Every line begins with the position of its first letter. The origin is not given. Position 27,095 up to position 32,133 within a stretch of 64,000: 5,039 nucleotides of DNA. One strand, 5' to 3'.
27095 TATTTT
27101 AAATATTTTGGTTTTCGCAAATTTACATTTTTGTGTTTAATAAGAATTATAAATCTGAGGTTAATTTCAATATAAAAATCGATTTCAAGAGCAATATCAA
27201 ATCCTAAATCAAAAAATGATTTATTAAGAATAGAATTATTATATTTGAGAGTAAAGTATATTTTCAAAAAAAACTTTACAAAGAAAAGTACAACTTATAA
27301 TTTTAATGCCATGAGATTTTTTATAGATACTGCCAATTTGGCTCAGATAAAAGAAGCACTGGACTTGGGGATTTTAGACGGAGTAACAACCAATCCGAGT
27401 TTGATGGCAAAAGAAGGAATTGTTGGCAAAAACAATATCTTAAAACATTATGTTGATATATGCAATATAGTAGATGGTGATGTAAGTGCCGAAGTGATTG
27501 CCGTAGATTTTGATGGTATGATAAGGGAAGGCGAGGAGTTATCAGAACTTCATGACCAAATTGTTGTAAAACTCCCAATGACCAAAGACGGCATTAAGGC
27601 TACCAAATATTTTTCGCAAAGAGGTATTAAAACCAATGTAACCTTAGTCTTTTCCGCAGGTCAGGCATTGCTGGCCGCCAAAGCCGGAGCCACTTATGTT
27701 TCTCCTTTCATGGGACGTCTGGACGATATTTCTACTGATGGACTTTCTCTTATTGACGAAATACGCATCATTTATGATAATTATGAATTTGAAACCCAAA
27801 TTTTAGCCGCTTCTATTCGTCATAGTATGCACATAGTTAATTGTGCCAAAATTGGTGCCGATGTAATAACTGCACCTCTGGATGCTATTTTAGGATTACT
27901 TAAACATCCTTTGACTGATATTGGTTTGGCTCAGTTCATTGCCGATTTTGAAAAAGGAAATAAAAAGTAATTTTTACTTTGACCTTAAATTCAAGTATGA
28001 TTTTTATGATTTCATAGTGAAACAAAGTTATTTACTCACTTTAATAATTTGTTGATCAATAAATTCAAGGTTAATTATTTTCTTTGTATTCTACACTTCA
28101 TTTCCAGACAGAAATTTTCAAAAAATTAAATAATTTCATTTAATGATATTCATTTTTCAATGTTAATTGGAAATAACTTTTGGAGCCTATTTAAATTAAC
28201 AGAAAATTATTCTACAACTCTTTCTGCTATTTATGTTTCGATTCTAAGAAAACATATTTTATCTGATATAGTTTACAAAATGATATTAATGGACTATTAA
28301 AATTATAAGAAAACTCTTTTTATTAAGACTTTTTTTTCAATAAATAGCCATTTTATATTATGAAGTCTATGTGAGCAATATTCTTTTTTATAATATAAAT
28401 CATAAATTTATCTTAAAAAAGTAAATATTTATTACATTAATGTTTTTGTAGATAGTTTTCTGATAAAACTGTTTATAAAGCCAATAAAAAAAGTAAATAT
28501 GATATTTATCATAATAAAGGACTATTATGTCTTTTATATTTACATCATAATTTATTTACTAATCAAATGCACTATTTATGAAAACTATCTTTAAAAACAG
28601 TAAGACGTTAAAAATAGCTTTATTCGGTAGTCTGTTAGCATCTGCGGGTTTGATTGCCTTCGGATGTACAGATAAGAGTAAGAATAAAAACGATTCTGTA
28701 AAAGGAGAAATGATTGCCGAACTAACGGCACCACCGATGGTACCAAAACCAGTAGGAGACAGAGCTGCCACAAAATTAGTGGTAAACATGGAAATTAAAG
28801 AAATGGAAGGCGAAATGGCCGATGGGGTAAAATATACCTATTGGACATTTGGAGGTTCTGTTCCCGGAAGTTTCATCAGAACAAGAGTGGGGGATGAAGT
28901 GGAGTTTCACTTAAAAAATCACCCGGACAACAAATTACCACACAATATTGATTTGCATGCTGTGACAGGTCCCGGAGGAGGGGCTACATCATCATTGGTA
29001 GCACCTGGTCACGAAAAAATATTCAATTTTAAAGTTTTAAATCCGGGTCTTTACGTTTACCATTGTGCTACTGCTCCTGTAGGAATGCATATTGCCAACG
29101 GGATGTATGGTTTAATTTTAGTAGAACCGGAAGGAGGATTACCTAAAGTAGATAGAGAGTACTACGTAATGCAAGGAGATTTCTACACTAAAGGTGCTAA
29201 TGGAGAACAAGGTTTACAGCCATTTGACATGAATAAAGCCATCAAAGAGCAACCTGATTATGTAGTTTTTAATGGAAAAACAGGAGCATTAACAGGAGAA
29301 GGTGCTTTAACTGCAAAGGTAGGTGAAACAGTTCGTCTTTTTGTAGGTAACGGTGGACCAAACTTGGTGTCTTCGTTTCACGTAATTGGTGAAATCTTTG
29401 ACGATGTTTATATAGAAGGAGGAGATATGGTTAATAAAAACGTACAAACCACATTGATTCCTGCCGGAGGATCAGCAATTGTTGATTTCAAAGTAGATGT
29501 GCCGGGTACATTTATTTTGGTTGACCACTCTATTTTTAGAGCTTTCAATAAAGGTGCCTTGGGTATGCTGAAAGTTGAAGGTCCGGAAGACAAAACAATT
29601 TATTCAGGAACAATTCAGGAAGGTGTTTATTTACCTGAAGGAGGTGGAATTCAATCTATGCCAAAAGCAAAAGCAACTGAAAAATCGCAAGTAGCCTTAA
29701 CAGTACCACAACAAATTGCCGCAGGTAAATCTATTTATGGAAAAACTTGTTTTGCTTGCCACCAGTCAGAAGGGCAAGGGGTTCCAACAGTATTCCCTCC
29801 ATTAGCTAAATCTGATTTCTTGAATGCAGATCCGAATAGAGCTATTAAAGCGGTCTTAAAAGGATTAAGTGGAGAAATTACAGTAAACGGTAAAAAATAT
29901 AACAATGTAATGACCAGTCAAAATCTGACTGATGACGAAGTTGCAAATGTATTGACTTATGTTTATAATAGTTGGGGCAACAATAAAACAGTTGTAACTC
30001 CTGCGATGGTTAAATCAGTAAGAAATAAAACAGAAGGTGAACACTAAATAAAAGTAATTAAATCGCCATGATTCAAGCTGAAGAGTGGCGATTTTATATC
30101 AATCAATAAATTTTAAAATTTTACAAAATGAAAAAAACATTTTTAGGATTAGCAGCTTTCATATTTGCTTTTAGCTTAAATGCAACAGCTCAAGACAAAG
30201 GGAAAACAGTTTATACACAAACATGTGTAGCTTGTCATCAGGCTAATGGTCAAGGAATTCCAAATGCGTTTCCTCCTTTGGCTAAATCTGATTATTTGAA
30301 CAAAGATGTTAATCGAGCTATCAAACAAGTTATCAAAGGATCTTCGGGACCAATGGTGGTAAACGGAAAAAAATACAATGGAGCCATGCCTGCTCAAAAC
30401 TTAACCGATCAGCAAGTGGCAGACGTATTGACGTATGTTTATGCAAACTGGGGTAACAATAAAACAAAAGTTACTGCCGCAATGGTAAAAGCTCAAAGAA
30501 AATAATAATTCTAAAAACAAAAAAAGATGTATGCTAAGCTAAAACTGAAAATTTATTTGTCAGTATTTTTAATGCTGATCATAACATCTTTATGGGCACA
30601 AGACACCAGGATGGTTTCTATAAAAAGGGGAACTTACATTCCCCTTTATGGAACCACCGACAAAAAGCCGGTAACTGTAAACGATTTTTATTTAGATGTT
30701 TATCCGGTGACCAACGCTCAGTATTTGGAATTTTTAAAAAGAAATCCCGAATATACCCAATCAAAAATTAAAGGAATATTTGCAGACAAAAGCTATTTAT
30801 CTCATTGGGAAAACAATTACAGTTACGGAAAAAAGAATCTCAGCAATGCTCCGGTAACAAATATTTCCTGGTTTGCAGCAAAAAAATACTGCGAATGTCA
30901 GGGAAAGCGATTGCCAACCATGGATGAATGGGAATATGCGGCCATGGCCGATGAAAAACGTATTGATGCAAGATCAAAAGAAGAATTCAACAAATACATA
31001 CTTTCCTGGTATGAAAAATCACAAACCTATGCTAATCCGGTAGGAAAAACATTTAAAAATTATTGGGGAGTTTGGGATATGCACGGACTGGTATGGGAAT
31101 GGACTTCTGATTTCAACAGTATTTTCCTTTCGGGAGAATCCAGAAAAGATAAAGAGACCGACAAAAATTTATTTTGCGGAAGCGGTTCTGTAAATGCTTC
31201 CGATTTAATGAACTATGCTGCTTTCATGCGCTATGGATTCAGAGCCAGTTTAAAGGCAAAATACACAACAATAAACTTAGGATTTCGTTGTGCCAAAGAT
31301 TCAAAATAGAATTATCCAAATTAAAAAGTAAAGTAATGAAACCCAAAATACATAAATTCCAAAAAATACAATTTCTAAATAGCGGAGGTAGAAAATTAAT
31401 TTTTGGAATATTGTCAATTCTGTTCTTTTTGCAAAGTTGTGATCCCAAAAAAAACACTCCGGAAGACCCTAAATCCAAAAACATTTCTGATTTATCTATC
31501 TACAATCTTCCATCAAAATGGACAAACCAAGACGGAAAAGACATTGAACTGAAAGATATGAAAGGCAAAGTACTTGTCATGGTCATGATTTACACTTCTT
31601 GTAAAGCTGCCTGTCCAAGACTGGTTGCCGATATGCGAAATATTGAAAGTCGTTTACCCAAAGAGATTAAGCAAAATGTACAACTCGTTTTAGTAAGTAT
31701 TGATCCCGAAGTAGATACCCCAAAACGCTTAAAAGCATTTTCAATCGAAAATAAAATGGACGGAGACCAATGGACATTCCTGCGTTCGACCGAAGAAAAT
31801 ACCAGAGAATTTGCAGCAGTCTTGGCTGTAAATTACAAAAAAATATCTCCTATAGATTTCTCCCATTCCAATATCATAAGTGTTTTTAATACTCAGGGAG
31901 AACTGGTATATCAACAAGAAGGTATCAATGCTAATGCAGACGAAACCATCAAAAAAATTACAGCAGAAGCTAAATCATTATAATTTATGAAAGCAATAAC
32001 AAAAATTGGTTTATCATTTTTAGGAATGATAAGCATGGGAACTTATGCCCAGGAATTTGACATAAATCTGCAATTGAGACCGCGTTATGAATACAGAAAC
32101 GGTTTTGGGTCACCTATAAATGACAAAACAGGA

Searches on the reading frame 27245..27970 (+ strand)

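Call 39: search_protein_families(library=pfam, proteins=[window:27245-27970:+], max_evalue=0.001)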
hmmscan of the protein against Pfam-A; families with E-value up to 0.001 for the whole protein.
window:27245-27970:+ (241 aa): 1 family
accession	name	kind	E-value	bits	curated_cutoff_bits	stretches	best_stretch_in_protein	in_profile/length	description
PF00923.25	TAL_FSA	-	4.3e-58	197.3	27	1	25-225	1-239/285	Transaldolase/Fructose-6-phosphate aldolase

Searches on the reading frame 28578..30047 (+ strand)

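Call 39: search_protein_families(library=pfam, proteins=[window:28578-30047:+], max_evalue=0.001)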
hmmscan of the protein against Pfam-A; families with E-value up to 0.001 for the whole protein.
window:28578-30047:+ (489 aa): 4 families
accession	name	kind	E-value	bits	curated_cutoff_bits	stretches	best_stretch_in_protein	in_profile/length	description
PF07732.21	Cu-oxidase_3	-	1.7e-13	51.1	21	1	74-185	3-117/119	Multicopper oxidase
PF00034.26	Cytochrom_C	-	2.6e-11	45.1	21.3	1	380-464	1-88/90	Cytochrome c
PF07731.20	Cu-oxidase_2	-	7e-09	36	20.4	0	140-185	94-136/137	Multicopper oxidase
PF13442.11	Cytochrome_CBB3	-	3.6e-08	34.1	27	1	379-462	2-68/68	Cytochrome C oxidase, cbb3-type, subunit III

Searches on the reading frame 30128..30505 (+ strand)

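Call 39: search_protein_families(library=pfam, proteins=[window:30128-30505:+], max_evalue=0.001)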
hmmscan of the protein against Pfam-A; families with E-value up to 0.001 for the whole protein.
window:30128-30505:+ (125 aa): 2 families
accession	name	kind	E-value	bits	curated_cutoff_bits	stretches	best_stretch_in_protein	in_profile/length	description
PF00034.26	Cytochrom_C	-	7.7e-16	59.6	21.3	1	23-104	2-86/90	Cytochrome c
PF13442.11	Cytochrome_CBB3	-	1.6e-10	41.6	27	1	22-104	3-68/68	Cytochrome C oxidase, cbb3-type, subunit III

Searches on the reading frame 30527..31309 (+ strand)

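Call 39: search_protein_families(library=pfam, proteins=[window:30527-31309:+], max_evalue=0.001)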
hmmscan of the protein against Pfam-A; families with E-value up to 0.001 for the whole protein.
window:30527-31309:+ (260 aa): 1 family
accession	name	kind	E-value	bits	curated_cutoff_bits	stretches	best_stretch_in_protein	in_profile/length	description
PF03781.23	FGE-sulfatase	-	2.9e-38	132.4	23.3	1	45-257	28-255/255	Sulfatase-modifying factor enzyme 1-like domain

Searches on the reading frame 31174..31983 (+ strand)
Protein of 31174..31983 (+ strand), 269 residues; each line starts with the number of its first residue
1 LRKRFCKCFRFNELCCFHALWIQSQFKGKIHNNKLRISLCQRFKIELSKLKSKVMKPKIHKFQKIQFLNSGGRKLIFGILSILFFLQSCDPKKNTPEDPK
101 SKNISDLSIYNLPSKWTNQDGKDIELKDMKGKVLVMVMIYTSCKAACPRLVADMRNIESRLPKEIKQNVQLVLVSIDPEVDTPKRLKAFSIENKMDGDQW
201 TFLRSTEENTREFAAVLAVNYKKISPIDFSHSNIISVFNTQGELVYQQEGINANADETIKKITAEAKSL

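Call 39: search_protein_families(library=pfam, proteins=[window:31174-31983:+], max_evalue=0.001)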
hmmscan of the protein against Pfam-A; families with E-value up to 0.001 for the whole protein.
window:31174-31983:+ (269 aa): 2 families
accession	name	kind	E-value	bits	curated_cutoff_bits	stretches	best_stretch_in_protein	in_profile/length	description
PF02630.20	SCO1-SenC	-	2.7e-19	69.9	22.8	1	116-243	6-133/134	SCO1/SenC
PF00578.27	AhpC-TSA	-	5.8e-06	26.7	26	1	117-190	11-77/124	AhpC/TSA family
